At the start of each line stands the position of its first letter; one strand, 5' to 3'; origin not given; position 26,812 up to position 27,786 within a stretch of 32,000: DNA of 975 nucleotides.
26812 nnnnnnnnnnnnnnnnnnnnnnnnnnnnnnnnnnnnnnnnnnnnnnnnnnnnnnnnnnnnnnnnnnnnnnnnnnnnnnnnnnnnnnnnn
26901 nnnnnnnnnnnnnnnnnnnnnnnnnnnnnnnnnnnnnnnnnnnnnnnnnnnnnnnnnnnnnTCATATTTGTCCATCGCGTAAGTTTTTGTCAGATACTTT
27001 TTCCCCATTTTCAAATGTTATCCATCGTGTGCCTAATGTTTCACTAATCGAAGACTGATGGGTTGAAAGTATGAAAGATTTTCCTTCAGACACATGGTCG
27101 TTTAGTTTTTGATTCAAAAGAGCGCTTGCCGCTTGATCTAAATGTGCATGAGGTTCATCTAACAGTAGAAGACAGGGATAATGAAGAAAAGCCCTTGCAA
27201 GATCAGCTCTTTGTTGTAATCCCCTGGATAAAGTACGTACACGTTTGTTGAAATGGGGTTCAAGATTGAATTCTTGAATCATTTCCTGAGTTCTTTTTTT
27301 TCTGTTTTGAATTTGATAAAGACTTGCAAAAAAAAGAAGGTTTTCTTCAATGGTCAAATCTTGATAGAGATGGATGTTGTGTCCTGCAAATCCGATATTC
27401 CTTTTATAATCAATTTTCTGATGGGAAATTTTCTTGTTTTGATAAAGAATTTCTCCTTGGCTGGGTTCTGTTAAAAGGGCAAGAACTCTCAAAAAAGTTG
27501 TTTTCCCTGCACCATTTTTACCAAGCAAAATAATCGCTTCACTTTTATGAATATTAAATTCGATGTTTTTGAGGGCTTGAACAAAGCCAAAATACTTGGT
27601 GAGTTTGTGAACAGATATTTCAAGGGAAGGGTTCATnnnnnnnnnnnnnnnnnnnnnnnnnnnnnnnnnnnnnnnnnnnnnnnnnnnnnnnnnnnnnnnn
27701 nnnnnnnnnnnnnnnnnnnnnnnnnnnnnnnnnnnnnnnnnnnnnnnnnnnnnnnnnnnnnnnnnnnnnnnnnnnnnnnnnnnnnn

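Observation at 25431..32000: Non-canonical System I cytochrome c maturation operon: ccmE(Cys)-F-H(5-Cys)-X-Y-A-B-C-D with two embedded unknown genes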

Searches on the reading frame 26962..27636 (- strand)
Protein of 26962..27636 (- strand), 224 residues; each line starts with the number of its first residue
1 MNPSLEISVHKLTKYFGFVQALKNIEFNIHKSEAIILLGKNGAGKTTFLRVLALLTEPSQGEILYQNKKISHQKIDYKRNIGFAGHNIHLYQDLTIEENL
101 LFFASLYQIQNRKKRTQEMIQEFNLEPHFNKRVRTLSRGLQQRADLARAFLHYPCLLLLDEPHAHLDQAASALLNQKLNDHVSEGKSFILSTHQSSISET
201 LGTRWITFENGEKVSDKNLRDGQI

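Call 3: search_protein_families(library=pfam, proteins=[window:26962-27636:-], max_evalue=1)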
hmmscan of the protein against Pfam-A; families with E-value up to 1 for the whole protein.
window:26962-27636:- (224 aa): 30 families (the best 25 are shown)
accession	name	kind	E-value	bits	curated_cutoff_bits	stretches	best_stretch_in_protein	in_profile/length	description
PF00005.33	ABC_tran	-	2.9e-31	109.3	25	1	22-163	1-136/137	ABC transporter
PF13304.12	AAA_21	-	4.9e-07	30.5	27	2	36-55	3-22/304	AAA domain, putative AbiEii toxin, Type IV TA system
PF02463.25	SMC_N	-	1.3e-05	25.2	40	1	24-199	17-203/220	RecF/RecN/SMC N terminal domain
PF13175.12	AAA_15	-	5e-05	23.5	32.1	1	22-81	14-71/374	AAA ATPase domain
PF13401.12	AAA_22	-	0.00022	22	27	1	33-185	6-115/130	AAA domain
PF13166.12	AAA_13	-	0.0011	18.3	36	1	38-123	22-101/713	AAA domain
PF05729.18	NACHT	-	0.0017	18.7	26.7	1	35-55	3-23/167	NACHT domain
PF13555.12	AAA_29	-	0.0018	18.4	27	1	26-57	16-48/61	P-loop containing region of AAA domain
PF07728.20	AAA_5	-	0.0019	18.7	22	1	35-93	2-59/139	AAA domain (dynein-related subfamily)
PF25199.1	nSTAND_NTPase5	-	0.0021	18.3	34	1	31-70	40-80/145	Novel STAND NTPase 5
PF00004.35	AAA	-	0.0031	18.4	21.2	1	35-193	1-109/131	ATPase family associated with various cellular activities (AAA)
PF00503.26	G-alpha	-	0.0056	16.3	48.8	1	34-133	23-116/333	G-protein alpha subunit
PF01695.23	IstB_IS21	-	0.0066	16.4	24.1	1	19-48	80-108/238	IstB-like ATP binding protein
PF18236.6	AGO_N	-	0.0074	17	25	1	71-124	47-98/122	Argonaute N domain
PF02367.23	TsaE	-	0.0085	16.5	26.6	1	24-53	13-42/128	Threonylcarbamoyl adenosine biosynthesis protein TsaE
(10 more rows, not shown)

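Call 4: search_protein_families(library=ncbifam, proteins=[window:26962-27636:-], max_evalue=1)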
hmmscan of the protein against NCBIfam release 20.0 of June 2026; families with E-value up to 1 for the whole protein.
window:26962-27636:- (224 aa): 203 families (the best 25 are shown)
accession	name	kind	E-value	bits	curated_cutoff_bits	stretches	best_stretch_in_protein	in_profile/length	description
NF010061.0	PRK13538.1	equivalog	8.9e-42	143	195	1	21-207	20-205/211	cytochrome c biogenesis heme-transporting ATPase CcmA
TIGR01189.1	ccmA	equivalog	9.7e-42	142.9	131.6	1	9-196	3-188/198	heme ABC exporter ATP-binding protein CcmA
TIGR03522.1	GldA_ABC_ATP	equivalog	7e-40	137.3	402.6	1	6-220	2-217/301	gliding motility-associated ABC transporter ATP-binding subunit GldA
TIGR01188.1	drrA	subfamily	3.1e-39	135.1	312.45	1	14-212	1-201/302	daunorubicin resistance ABC transporter, ATP-binding protein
TIGR03864.1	PQQ_ABC_ATP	hypoth_equivalog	7.4e-38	130.3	302.25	1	7-193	2-191/236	ABC transporter, ATP-binding subunit, PQQ-dependent alcohol dehydrogenase system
NF033858.1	ABC2_perm_RbbA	equivalog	1.9e-37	128.6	1050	1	6-193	266-456/909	ribosome-associated ATPase/putative transporter RbbA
TIGR03608.1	L_ocin_972_ABC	subfamily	3.9e-35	121.2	254.85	1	10-200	2-199/206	putative bacteriocin export ABC transporter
TIGR02673.1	FtsE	equivalog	1e-33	116.8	264.85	1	9-211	4-213/214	cell division ATP-binding protein FtsE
NF040933.2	ABC_arch_GlcV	equivalog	3.4e-33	115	450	1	6-169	2-175/357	glucose ABC transporter ATP-binding protein GlcV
NF010060.0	PRK13537.1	equivalog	6.5e-33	113.9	521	1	6-216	15-227/314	nodulation factor ABC transporter ATP-binding protein NodI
TIGR03265.1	PhnT2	equivalog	2.1e-32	112.7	457.7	1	6-180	4-179/353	putative 2-aminoethylphosphonate ABC transporter ATP-binding protein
TIGR02315.1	ABC_phnC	equivalog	2.9e-32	112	266.1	1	7-217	2-228/243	phosphonate ABC transporter ATP-binding protein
NF043075.1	MMSYN1_0197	equivalog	3.2e-32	111.8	550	1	7-212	3-210/341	spermidine/putrescine ABC transporter ATP-binding protein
TIGR02211.1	LolD_lipo_ex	equivalog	1e-31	110.2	307.75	1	19-202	18-209/221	lipoprotein-releasing ABC transporter ATP-binding protein LolD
NF010059.0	PRK13536.1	equivalog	1.2e-31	109.7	549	1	5-216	42-255/342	nodulation factor ABC transporter ATP-binding protein NodI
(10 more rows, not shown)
